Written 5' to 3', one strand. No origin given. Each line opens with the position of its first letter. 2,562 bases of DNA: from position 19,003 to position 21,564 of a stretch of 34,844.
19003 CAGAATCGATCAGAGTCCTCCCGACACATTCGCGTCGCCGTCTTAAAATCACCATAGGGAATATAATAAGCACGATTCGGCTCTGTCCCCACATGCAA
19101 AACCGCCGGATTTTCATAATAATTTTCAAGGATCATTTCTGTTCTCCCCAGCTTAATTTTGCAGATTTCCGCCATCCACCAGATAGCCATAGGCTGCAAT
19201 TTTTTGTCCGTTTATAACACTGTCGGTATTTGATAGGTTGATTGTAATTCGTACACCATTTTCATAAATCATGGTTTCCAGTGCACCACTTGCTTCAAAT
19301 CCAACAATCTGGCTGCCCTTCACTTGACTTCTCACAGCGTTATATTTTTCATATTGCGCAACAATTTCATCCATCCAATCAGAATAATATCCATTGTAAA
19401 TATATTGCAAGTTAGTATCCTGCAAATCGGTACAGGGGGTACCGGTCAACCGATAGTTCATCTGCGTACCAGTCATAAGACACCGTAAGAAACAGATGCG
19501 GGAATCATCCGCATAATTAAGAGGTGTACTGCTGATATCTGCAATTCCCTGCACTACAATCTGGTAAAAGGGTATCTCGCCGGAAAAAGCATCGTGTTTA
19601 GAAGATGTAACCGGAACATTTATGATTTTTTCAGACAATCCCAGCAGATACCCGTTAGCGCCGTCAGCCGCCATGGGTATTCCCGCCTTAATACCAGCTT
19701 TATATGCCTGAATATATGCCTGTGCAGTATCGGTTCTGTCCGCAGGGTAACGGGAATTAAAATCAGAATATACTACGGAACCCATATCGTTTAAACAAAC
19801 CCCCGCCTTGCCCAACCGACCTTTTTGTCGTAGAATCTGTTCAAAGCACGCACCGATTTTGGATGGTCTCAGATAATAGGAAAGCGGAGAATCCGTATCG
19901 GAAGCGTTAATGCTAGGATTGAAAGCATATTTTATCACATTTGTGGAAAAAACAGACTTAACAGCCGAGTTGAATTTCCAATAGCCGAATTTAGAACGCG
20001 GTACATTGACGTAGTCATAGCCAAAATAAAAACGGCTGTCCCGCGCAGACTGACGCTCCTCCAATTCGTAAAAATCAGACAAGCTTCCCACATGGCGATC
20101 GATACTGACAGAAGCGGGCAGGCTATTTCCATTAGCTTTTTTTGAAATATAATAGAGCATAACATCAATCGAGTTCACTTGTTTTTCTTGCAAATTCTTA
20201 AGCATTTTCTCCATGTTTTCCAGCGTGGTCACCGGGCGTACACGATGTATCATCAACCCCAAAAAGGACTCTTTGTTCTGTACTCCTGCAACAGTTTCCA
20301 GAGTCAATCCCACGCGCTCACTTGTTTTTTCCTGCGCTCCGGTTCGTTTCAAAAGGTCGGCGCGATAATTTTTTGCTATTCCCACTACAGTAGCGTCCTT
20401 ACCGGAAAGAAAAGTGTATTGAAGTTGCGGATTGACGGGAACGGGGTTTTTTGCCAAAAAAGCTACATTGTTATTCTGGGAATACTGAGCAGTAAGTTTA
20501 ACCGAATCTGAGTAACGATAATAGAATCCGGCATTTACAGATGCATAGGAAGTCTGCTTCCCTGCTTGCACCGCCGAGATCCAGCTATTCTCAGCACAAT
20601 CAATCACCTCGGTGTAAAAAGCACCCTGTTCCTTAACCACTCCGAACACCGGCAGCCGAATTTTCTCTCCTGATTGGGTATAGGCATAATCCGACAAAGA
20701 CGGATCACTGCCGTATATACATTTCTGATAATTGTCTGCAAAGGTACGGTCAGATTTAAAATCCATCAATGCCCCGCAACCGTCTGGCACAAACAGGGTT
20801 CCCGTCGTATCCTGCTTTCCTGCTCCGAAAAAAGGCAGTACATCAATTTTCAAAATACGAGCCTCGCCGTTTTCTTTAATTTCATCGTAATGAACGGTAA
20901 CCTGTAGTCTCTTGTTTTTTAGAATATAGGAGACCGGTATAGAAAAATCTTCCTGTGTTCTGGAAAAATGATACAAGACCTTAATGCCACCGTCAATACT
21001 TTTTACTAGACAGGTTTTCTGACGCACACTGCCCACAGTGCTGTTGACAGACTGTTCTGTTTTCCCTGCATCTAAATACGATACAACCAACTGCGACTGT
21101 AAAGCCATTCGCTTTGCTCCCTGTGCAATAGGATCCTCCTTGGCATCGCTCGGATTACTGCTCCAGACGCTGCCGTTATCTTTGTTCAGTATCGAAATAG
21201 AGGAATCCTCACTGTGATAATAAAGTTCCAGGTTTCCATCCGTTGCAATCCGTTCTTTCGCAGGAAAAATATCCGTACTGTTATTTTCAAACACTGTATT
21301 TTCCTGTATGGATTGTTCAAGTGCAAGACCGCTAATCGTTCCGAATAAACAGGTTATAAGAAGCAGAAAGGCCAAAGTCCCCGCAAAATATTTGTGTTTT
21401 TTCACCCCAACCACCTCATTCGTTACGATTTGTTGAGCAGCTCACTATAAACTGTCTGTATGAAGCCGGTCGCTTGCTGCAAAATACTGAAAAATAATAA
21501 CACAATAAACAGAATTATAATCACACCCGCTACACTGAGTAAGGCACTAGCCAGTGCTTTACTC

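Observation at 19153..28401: Conserved-looking but uncharacterised module: giant CBM-bearing binding protein, two permeases, NHL/TPR anchor protein, Yip1 membrane protein and DUF5696-like exoprotein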

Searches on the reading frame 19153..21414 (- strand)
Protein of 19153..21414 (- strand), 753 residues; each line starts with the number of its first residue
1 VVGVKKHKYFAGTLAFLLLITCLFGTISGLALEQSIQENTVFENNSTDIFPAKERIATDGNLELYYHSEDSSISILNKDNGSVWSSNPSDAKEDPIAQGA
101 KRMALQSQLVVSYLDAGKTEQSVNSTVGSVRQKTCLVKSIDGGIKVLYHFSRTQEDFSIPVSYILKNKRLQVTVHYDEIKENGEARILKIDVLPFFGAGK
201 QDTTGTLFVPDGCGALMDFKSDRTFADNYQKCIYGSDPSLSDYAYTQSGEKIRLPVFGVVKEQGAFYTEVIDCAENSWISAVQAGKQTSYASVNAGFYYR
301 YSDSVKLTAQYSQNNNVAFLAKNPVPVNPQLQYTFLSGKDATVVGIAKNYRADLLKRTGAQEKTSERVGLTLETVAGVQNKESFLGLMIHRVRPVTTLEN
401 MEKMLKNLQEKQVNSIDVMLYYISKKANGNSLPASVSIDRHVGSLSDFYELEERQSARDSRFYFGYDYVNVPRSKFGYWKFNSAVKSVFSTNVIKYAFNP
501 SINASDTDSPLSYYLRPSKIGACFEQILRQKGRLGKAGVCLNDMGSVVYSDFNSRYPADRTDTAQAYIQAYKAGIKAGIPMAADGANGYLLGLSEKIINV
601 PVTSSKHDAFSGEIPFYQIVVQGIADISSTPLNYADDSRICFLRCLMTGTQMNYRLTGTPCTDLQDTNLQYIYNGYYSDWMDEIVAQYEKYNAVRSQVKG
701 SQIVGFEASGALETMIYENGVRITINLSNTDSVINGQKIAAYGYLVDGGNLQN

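Call 3: search_protein_families(library=pfam, proteins=[window:19153-21414:-], max_evalue=0.01)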
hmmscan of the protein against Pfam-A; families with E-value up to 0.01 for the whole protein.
window:19153-21414:- (753 aa): 1 family
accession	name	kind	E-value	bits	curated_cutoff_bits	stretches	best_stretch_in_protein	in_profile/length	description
PF18952.6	DUF5696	-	3.8e-139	465.4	25.6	1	138-744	5-612/612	Family of unknown function (DUF5696)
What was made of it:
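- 19153..21414 (-): Secreted or N-terminally anchored DUF5696 protein (753 aa) with a GH129/GH101-like three-domain fold. Pfam DUF5696 E 3.8e-139 (call 3).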

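Call 7: search_protein_families(library=ncbifam, proteins=[window:19153-21414:-], max_evalue=0.01)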
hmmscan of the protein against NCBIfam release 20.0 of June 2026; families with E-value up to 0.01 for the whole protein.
window:19153-21414:- (753 aa): 1 family
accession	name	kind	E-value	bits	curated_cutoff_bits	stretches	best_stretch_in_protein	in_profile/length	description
TIGR03414.1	ABC_choline_bnd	subfamily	0.0039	16.5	379.05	0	308-342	166-200/291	choline ABC transporter substrate-binding protein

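Call 8: search_solved_structures(query=window:19153-21414:-, max_evalue=1)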
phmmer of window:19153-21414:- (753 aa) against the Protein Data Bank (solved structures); distinct sequences matched with E-value up to 1: 4.
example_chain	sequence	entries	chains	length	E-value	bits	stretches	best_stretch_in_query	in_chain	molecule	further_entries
6x1k_A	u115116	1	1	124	0.024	16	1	211-319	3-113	De novo designed transmembrane beta-barrel TMB2.3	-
2zf5_O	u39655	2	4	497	0.79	11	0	650-708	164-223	Glycerol kinase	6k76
6k78_A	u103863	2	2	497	0.83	10.9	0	650-708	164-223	Glycerol kinase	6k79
6k78_B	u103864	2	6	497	0.84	10.9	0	650-708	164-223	Glycerol kinase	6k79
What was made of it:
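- Tried and rejected: Single-sequence PDB search of DUF5696 found nothing (call 8).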

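Call 10: find_homologous_proteins(query=window:19153-21414:-, max_evalue=0.00001)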
Query window:19153-21414:- (753 aa): 14 proteins with E <= 0.00001 among 8000 candidates.
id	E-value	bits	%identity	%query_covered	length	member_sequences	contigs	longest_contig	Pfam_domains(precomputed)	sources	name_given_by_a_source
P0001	0.0e+0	1609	100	95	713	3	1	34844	PF18952.7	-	-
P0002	4.7e-140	486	36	91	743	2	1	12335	PF18952.7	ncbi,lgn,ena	-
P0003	3.2e-118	414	36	77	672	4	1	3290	PF18952.7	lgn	-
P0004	2.5e-62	229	26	78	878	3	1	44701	PF18952.7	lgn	-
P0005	2.8e-60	222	26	97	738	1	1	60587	PF18952.7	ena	-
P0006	1.7e-58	217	26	80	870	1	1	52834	PF18952.7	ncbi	-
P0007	5.8e-46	175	26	93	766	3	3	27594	PF18952.7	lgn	-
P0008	5.6e-43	165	25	99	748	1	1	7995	PF18952.7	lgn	-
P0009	4.3e-40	156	24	76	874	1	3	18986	PF18952.7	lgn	-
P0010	1.6e-39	154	24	89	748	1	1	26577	PF18952.7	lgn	-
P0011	2.3e-39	153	25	92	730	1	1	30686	PF18952.7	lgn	-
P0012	6.2e-36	142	24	92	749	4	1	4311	PF18952.7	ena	-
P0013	1.8e-25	107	22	73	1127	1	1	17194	PF18952.7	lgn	-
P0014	7.3e-12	62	23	73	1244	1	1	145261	PF18952.7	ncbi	-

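Call 12: find_related_loci(query=A1, collection=genome_contigs, flank=10000)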
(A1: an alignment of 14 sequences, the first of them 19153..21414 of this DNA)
Query A1 (753 aa) in genome_contigs; peptide patterns used: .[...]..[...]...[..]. (x = any residue, [..] = any of these).
598 stretches matched a pattern (row limit reached: there are more); 557 encode a relative of the query (tblastn E <= 1e-3); the best 80 are kept; 80 distinct loci.
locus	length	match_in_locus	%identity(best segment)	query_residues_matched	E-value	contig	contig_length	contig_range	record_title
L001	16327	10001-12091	30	54-751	5e-99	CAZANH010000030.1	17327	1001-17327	MAG TPA_asm: uncultured Eubacteriales bacterium isolate SRP067234_co1_28 genome assembly, contig: k99_1133411, whole gen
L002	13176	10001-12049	30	56-740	8e-87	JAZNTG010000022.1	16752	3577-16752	MAG: Acutalibacteraceae bacterium isolate T1900044804_TS20190270.MAGScoT_cleanbin_000003 SGB_2739_k141_1295310, whole ge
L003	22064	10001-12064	29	57-749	7e-86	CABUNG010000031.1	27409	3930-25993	MAG TPA_asm: uncultured Ruminococcaceae bacterium isolate MGYG-HGUT-04159 genome assembly, contig: GUT_GENOME258161_31,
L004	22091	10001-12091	28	54-753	1e-84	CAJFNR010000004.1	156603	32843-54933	Candidatus Avimonas narfia isolate Coassembly_mag_196 genome assembly, contig: MAGpy_11413_min2k_bin_196_fak87_215818, w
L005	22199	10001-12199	28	6-746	2e-84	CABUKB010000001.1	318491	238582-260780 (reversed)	MAG TPA_asm: uncultured Ruminococcaceae bacterium isolate MGYG-HGUT-04076 genome assembly, contig: GUT_GENOME255824_1, w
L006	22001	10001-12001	31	56-733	8e-84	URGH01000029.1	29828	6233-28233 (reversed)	uncultured Ruminococcaceae bacterium isolate UMGS974 genome assembly, contig: NODE_432_length_29828_cov_4.542404, whole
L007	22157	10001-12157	28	33-749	8e-84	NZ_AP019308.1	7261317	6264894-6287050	Paenibacillus baekrokdamisoli strain KCTC 33723 chromosome, complete genome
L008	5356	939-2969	29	54-726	7e-83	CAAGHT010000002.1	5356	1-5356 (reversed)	MAG TPA_asm: Clostridia bacterium, isolate HGM12808, WGS project CAAGHT010000000 data, contig: SRS476288_44_k119_3337, w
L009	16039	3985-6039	28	55-736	1e-82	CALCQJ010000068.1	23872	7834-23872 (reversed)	MAG TPA_asm: uncultured Clostridia bacterium isolate SRR1562005_bin.138_CONCOCT_v1.1_MAG genome assembly, contig: ERZ724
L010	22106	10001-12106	28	55-745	1e-81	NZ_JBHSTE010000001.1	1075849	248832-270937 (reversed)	Paenibacillus septentrionalis strain PCU 280 GCM70027101_12, whole genome shotgun sequence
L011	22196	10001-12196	27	8-746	2e-81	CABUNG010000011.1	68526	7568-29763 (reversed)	MAG TPA_asm: uncultured Ruminococcaceae bacterium isolate MGYG-HGUT-04159 genome assembly, contig: GUT_GENOME258161_11,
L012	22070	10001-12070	29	56-741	4e-81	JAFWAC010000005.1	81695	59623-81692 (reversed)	MAG: Clostridia bacterium isolate RGIG5552 Sheep_Colon.Co__c201953, whole genome shotgun sequence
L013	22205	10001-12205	28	25-745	4e-81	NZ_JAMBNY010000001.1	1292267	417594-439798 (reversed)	Paenibacillus camelliae strain TA 29 NODE_1_, whole genome shotgun sequence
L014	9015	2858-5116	26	8-750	3e-81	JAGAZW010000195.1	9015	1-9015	MAG: Clostridia bacterium isolate RGIG8925 Water_deer_Rectum-1__c336441, whole genome shotgun sequence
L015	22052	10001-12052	28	57-748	3e-80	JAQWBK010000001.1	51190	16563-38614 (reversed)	MAG: Oscillospiraceae bacterium isolate STF2_218 NODE_1253_length_51190_cov_6.816364_Sandtown_F2, whole genome shotgun s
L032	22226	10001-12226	27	25-750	2e-69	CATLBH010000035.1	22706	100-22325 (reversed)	MAG TPA_asm: uncultured Ruminiclostridium sp. isolate MGG03577_1680015471 genome assembly, contig: ERR2844015_7247, whol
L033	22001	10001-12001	27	75-748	6e-69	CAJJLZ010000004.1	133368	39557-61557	MAG TPA_asm: uncultured Ruminococcaceae bacterium isolate ERR1430498-bin.11 genome assembly, contig: NODE_117_length_133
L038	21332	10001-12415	28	34-748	3e-68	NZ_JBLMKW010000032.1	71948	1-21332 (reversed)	Paenibacillus azoreducens strain KCTC 3829 32, whole genome shotgun sequence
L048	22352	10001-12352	27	54-748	3e-63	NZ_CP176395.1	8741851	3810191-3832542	Paenibacillus sp. MBLB4367 chromosome, complete genome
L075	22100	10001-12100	27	38-752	2e-57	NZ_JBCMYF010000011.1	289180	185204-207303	Metabacillus idriensis strain NRS-1149 NRS_1149_contig_0000011, whole genome shotgun sequence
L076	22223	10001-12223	28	4-746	2e-76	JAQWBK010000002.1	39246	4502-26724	MAG: Oscillospiraceae bacterium isolate STF2_218 NODE_2074_length_39246_cov_8.264986_Sandtown_F2, whole genome shotgun s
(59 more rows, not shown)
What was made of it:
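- Several genomes hold 2-3 paralogous modules (call 12).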

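Call 21: find_encoding_contigs(protein=P0006, flank=10000, max_places=3)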
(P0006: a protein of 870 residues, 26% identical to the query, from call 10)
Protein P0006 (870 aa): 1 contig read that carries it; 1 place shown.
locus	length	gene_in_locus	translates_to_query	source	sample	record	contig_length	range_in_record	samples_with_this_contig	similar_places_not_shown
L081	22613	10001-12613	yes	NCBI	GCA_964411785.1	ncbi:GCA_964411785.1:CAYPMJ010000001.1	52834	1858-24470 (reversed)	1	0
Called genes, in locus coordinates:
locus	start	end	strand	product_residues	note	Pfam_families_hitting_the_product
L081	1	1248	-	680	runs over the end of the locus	PF02449:Glyco_hydro_42, PF08532:Glyco_hydro_42M, PF08533:Glyco_hydro_42C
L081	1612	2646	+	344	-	PF00356:LacI, PF00532:Peripla_BP_1, PF13407:Peripla_BP_4, PF13377:Peripla_BP_3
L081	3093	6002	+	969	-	PF01547:SBP_bac_1, PF13416:SBP_bac_8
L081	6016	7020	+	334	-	PF00528:BPD_transp_1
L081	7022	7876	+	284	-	PF00528:BPD_transp_1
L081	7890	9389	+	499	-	PF01436:NHL (faint), PF08450:SGL (faint), PF17170:DUF5128 (faint)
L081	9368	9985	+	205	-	PF04893:Yip1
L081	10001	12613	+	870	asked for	PF18952:DUF5696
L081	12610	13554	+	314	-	PF00528:BPD_transp_1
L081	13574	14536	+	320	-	PF00528:BPD_transp_1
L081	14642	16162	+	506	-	PF01547:SBP_bac_1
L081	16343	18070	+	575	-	PF01301:Glyco_hydro_35, PF02449:Glyco_hydro_42 (weak), PF21317:BetaGal_ABD_1, PF21467:BetaGal_gal-bd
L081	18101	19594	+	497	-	PF22848:ASD1_dom, PF06964:Alpha-L-AF_C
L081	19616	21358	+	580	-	PF02837:Glyco_hydro_2_N, PF22666:Glyco_hydro_2_N2, PF02836:Glyco_hydro_2_C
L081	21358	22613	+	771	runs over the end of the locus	PF17389:Bac_rhamnosid6H, PF17390:Bac_rhamnosid_C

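Call 22: predict_structure(alignment_id=A1)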
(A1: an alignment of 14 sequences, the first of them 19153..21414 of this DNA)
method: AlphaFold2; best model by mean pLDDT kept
length: 753 residues; sequences in the alignment: 14
mean_pLDDT: 78.8   pTM: 0.83
mean pLDDT of the five models: 78.8, 78.1, 76.9, 76.0, 74.7
residues with pLDDT >= 90: 271; 70-90: 307; 50-70: 77; < 50: 98
segments of 3 or more residues with pLDDT < 50: 1-12, 17-48, 243-248, 309-312, 363-365, 431-434, 473-486, 488-491, 498-504, 629-635, 750-753
pLDDT, mean of each block of 10 residues (from residue 1): 37 48 34 23 35 88 93 94 91 88 93 90 92 93 96 87 97 98 92 95 90 84 75 81 48 92 94 94 90 95 68 64 90 95 93 81 58 85 73 88 93 88 70 60 84 84 76 43 45 52 51 73 77 71 78 79 91 88 86 84 78 87 73 58 90 88 69 80 92 88 89 92 94 90 84 30
secondary structure, 60 per line:
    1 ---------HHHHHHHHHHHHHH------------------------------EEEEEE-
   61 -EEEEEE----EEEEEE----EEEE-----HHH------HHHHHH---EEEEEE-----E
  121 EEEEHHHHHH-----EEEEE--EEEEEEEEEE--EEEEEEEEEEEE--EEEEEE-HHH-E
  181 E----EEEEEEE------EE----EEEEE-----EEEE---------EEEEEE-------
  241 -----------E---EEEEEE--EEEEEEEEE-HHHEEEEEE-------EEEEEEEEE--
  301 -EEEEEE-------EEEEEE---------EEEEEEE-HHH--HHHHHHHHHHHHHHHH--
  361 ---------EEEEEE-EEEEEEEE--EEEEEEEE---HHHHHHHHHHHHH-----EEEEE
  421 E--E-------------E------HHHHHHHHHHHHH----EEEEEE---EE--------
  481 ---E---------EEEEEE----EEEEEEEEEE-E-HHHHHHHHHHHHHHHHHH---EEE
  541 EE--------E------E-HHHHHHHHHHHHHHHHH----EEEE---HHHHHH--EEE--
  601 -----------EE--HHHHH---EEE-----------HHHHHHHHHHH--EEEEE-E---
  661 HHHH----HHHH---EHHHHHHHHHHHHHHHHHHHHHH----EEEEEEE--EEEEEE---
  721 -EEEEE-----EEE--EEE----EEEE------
elements in order (helices of 4 or more, strands of 3 or more residues): H10-23 E54-59 E62-67 E72-77 E82-85 H100-105 E109-114 E120-124 H125-130 E136-140 E143-152 E155-166 E169-174 E186-192 E205-209 E215-218 E228-233 E256-261 E264-272 E277-282 E290-298 E302-307 E315-320 E330-336 H343-358 E370-375 E377-384 E387-394 H398-410 E416-421 H445-457 E462-467 E494-499 E504-513 H517-534 E538-542 H560-576 E581-584 H588-593 E596-598 H616-620 E624-626 H638-648 E651-655 H661-664 H669-672 H677-698 E703-709 E712-717 E722-726 E732-734 E737-739 E744-747
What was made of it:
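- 19153..21414 (-): Model pTM 0.83 (call 22).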

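Call 23: find_encoding_contigs(protein=P0014, flank=10000, max_places=3)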
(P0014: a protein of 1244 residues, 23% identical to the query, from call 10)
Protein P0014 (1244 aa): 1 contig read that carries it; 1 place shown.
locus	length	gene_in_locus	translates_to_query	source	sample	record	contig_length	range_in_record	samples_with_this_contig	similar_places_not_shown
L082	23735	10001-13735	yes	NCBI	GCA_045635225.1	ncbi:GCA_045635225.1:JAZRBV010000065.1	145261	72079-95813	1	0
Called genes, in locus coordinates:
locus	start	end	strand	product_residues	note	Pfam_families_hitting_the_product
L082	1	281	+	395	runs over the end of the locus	PF00266:Aminotran_5, PF00155:Aminotran_1_2, PF01053:Cys_Met_Meta_PP (faint), PF01212:Beta_elim_lyase (weak), PF01041:DegT_DnrJ_EryC1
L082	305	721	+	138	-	PF01592:NifU_N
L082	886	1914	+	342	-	PF03054:tRNA_Me_trans, PF20259:tRNA_Me_trans_M, PF20258:tRNA_Me_trans_C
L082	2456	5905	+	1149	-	PF01547:SBP_bac_1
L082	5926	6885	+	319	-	PF00528:BPD_transp_1 (weak)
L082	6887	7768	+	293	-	PF00528:BPD_transp_1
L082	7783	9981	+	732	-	PF01436:NHL (faint), PF04893:Yip1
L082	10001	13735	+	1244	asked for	PF18952:DUF5696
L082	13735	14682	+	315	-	PF00528:BPD_transp_1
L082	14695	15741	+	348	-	PF00528:BPD_transp_1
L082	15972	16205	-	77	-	-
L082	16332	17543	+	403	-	PF13458:Peripla_BP_6, PF01094:ANF_receptor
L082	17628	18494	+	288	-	PF02653:BPD_transp_2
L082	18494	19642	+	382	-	PF02653:BPD_transp_2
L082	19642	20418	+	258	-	PF00005:ABC_tran, PF13304:AAA_21 (faint), PF12399:BCA_ABC_TP_C (weak)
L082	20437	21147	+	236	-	PF02463:SMC_N (faint), PF00005:ABC_tran, PF13304:AAA_21 (weak)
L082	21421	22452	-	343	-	PF00793:DAHP_synth_1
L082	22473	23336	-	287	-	PF03446:NAD_binding_2 (weak), PF02153:PDH_N, PF20463:PDH_C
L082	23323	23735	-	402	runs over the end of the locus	PF00275:EPSP_synthase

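Call 25: fold_search(model_id=the predicted structure, library=pdb)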
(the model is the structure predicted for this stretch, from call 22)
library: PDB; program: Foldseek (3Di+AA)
matches with E <= 10: 1521; with E <= 0.001: 266
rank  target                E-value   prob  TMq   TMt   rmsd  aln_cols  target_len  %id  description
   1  8rzk_A                1.8e-30  1.00  0.62  0.70   6.9       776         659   12  The Michaelis complex of ZgGH129 D486N from Zobellia galactanivorans with neo-b/k-oligo-carrageenan tetrasaccharide (b (released 2024-07-31)
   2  5opq_A                2.2e-30  1.00  0.62  0.70   7.0       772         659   12  A 3,6-anhydro-D-galactosidase produced by Zobellia galactanivorans. This is an exo-lytic enzyme that hydrolyzes termin (released 2017-11-29)
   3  5opq_D                6.4e-29  1.00  0.62  0.70   7.2       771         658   12  A 3,6-anhydro-D-galactosidase produced by Zobellia galactanivorans. This is an exo-lytic enzyme that hydrolyzes termin (released 2017-11-29)
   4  5wzn_A                3.7e-24  1.00  0.59  0.70   6.5       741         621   12  Alpha-N-acetylgalactosaminidase NagBb from Bifidobacterium bifidum - GalNAc complex (released 2017-06-07)
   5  5wzp_A                7.0e-24  1.00  0.58  0.71   6.7       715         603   11  Alpha-N-acetylgalactosaminidase NagBb from Bifidobacterium bifidum - ligand free (released 2017-06-07)
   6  5wzn_B                2.8e-23  1.00  0.61  0.73   5.8       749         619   11  Alpha-N-acetylgalactosaminidase NagBb from Bifidobacterium bifidum - GalNAc complex (released 2017-06-07)
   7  5wzr_B                3.9e-23  1.00  0.60  0.70   6.2       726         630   12  Alpha-N-acetylgalactosaminidase NagBb from Bifidobacterium bifidum - Gal-NHAc-DNJ complex (released 2017-06-07)
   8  5wzq_A                4.1e-23  1.00  0.59  0.71   7.1       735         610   11  Alpha-N-acetylgalactosaminidase NagBb from Bifidobacterium bifidum - quadruple mutant (released 2017-06-07)
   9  5wzq_B                5.0e-23  1.00  0.58  0.70   7.3       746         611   11  Alpha-N-acetylgalactosaminidase NagBb from Bifidobacterium bifidum - quadruple mutant (released 2017-06-07)
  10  5wzr_A                7.3e-23  1.00  0.61  0.71   6.5       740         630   11  Alpha-N-acetylgalactosaminidase NagBb from Bifidobacterium bifidum - Gal-NHAc-DNJ complex (released 2017-06-07)
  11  5wzp_B                1.4e-22  1.00  0.57  0.70   6.7       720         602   11  Alpha-N-acetylgalactosaminidase NagBb from Bifidobacterium bifidum - ligand free (released 2017-06-07)
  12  6qev_B                1.3e-18  1.00  0.45  0.28  10.2       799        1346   11  EngBF DARPin Fusion 4b B6 (released 2019-11-06)
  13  6sh9_B                5.0e-18  1.00  0.47  0.30   8.8       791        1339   12  EngBF DARPin Fusion 4b D12 (released 2019-11-06)
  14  6qfk_A                1.8e-17  1.00  0.47  0.29   9.3       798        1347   12  EngBF DARPin Fusion 4b G10 (released 2019-11-06)
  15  6qfo                  1.9e-17  1.00  0.46  0.29   9.5       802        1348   11  EngBF DARPin Fusion 9b 3G124 (released 2019-11-06)
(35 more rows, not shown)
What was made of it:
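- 19153..21414 (-): Foldseek hits to GH129 (E 2e-30) and GH101 (call 25).
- On GH129 / GH101: Foldseek hits to 8rzk/5opq at E 2e-30 (TM 0.70 by target), 5wzn at E 4e-24, and GH101 at E 1e-18 (call 25).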
